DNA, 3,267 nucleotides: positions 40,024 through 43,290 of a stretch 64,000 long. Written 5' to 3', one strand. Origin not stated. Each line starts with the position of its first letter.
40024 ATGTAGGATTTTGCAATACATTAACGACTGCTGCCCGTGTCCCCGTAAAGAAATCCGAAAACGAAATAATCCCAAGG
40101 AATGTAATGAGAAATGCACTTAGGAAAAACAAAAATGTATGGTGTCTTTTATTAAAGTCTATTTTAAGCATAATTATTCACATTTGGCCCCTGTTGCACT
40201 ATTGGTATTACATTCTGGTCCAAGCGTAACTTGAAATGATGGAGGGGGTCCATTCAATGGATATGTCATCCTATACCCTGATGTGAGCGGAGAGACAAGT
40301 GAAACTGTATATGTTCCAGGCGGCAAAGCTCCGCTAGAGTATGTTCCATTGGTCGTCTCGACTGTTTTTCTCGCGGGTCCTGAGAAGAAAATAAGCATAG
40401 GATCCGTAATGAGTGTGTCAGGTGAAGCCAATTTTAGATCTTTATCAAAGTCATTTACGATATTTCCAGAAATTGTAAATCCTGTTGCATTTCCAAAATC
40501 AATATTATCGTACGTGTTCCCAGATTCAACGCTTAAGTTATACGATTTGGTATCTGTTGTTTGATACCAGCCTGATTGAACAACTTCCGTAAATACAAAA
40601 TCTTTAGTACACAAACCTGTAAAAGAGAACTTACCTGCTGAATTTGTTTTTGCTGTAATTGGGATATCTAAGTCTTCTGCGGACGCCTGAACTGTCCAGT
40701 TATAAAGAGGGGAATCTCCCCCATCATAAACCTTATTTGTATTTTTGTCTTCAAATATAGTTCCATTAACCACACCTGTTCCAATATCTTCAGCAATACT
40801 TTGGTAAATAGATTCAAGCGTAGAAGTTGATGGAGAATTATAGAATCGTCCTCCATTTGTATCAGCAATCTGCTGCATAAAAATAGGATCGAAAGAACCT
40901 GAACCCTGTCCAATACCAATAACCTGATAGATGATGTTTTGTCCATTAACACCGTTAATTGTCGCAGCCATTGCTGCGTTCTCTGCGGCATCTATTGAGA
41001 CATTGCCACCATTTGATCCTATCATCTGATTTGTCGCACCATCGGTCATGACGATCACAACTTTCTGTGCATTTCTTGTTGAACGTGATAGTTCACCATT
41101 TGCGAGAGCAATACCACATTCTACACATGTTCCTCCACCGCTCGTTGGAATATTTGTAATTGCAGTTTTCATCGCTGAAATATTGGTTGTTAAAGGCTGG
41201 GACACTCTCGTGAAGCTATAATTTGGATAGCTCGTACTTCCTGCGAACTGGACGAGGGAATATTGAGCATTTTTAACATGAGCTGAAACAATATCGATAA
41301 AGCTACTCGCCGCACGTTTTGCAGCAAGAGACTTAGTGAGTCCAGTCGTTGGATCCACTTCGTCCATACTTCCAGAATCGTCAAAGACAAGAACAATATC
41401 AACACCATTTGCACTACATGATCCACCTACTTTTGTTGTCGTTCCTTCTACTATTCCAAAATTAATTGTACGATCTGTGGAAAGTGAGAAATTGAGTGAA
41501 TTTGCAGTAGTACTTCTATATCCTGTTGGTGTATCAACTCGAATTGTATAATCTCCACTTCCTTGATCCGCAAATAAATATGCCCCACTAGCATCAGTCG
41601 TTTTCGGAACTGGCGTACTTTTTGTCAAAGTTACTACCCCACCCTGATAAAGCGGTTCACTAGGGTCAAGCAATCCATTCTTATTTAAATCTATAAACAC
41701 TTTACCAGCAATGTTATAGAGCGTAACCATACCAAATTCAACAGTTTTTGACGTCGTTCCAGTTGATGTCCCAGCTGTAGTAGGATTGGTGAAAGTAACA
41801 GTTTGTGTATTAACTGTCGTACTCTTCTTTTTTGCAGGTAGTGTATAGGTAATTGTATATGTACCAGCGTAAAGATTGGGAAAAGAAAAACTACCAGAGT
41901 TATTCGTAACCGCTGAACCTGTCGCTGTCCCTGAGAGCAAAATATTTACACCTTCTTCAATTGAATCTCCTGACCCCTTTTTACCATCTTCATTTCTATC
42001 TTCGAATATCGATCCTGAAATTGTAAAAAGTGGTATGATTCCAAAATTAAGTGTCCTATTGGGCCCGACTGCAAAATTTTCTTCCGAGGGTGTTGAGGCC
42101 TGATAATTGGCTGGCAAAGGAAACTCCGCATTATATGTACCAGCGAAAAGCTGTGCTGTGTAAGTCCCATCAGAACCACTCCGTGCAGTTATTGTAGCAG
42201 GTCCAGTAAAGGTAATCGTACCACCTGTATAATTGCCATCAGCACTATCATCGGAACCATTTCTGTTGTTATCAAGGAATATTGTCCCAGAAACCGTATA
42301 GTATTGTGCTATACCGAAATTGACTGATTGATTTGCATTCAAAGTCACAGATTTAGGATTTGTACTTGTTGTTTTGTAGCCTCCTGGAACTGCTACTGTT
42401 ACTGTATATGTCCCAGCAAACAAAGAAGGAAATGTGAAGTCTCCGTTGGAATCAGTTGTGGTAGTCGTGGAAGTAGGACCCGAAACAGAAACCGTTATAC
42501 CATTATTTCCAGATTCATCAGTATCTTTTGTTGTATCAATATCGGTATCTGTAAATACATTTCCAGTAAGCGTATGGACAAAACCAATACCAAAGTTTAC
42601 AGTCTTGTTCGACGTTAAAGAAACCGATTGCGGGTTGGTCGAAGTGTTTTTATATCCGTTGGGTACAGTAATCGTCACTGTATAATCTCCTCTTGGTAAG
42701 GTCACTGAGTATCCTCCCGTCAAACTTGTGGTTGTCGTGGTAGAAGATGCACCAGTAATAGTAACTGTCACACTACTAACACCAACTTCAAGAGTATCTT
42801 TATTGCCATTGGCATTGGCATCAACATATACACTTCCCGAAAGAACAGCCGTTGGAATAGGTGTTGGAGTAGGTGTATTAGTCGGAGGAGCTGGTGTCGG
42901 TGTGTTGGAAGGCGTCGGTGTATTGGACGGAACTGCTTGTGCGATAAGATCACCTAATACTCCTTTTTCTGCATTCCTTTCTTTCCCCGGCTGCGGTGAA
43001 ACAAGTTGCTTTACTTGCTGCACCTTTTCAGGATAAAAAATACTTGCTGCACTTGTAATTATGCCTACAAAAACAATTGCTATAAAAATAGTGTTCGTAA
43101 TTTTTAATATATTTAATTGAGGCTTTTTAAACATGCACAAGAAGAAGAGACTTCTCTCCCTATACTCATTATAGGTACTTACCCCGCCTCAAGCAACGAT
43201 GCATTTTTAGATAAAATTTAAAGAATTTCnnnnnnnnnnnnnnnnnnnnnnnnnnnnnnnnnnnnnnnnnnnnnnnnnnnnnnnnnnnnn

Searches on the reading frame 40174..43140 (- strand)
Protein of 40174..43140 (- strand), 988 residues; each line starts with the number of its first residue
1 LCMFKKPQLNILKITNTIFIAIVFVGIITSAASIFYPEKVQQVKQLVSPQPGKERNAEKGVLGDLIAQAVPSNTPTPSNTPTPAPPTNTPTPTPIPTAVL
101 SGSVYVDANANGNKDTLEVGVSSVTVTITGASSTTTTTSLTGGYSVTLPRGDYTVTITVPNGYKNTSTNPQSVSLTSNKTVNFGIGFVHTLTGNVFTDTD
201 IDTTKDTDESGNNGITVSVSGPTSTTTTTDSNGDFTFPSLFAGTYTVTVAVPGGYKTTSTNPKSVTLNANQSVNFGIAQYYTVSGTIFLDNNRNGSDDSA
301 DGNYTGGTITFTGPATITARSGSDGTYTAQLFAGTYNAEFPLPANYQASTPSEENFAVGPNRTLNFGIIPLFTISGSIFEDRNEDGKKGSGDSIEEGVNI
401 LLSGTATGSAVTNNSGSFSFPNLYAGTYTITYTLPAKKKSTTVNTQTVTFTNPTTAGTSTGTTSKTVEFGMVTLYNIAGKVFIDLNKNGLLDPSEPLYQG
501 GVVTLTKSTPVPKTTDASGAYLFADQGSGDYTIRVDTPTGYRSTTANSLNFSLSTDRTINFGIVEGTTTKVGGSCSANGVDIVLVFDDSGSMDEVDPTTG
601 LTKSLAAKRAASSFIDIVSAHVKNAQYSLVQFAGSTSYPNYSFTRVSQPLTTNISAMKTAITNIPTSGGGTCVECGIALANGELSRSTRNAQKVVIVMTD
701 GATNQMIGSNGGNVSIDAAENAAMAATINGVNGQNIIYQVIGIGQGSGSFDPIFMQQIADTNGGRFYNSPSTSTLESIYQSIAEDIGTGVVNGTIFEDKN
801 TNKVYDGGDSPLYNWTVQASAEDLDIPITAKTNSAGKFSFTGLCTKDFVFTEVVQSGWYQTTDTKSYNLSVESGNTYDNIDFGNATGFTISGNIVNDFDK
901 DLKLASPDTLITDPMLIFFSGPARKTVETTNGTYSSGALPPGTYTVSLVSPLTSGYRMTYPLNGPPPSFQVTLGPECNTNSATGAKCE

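Call 5: search_protein_families(library=pfam, proteins=[window:40174-43140:-], max_evalue=0.01)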
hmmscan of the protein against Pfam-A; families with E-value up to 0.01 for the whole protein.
window:40174-43140:- (988 aa): 15 families
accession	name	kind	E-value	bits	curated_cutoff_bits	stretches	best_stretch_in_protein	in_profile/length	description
PF17210.9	SdrD_B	-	3.4e-55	185.5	29.7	6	103-170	6-77/112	SdrD B-like domain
PF13620.12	CarboxypepD_reg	-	1.9e-31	108.6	32.3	4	207-274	9-76/82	Carboxypeptidase regulatory-like domain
PF17802.7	SpaA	-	2.8e-15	56.7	23.1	1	216-271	30-80/91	Prealbumin-like fold domain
PF00092.34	VWA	-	3.1e-15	57.3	23.8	1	581-780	1-173/174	von Willebrand factor type A domain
PF13715.12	CarbopepD_reg_2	-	3.4e-15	56.3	32.2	2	213-272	15-69/88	CarboxypepD_reg-like domain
PF13519.12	VWA_2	-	5e-13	50.1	27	1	582-701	1-106/107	von Willebrand factor type A domain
PF09430.16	EMC7_beta-sandw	-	1.3e-07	32.2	26.6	0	398-432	10-45/122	ER membrane protein complex subunit 7, beta-sandwich domain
PF12866.13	DUF3823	-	4.7e-06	27.2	27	0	223-276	34-88/90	Protein of unknown function (DUF3823) N-terminal domain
PF23194.1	NOMO_5th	-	5.2e-06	27.2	27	0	101-170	3-72/89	NOMO fifth transthyretin-like domain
PF07495.19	Y_Y_Y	-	3e-05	24.3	26.6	0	226-267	22-62/65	Y_Y_Y domain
PF22898.2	NOMO1-like_1st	-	6.5e-05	23.4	27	0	518-553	36-72/85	BOS complex subunit NOMO1-like, first beta sandwich domain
PF23193.1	NOMO_3rd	-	0.00042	20.8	27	0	407-443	59-95/120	NOMO third transthyretin-like domain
PF14686.12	fn3_3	-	0.00073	19.7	24.4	1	226-272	28-72/75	Polysaccharide lyase family 4, domain II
PF20598.4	DUF6795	-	0.0059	17.3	27.4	0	224-241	30-47/103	Domain of unknown function (DUF6795)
PF06707.17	DUF1194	-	0.0098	15.6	27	0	580-731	4-152/206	Protein of unknown function (DUF1194)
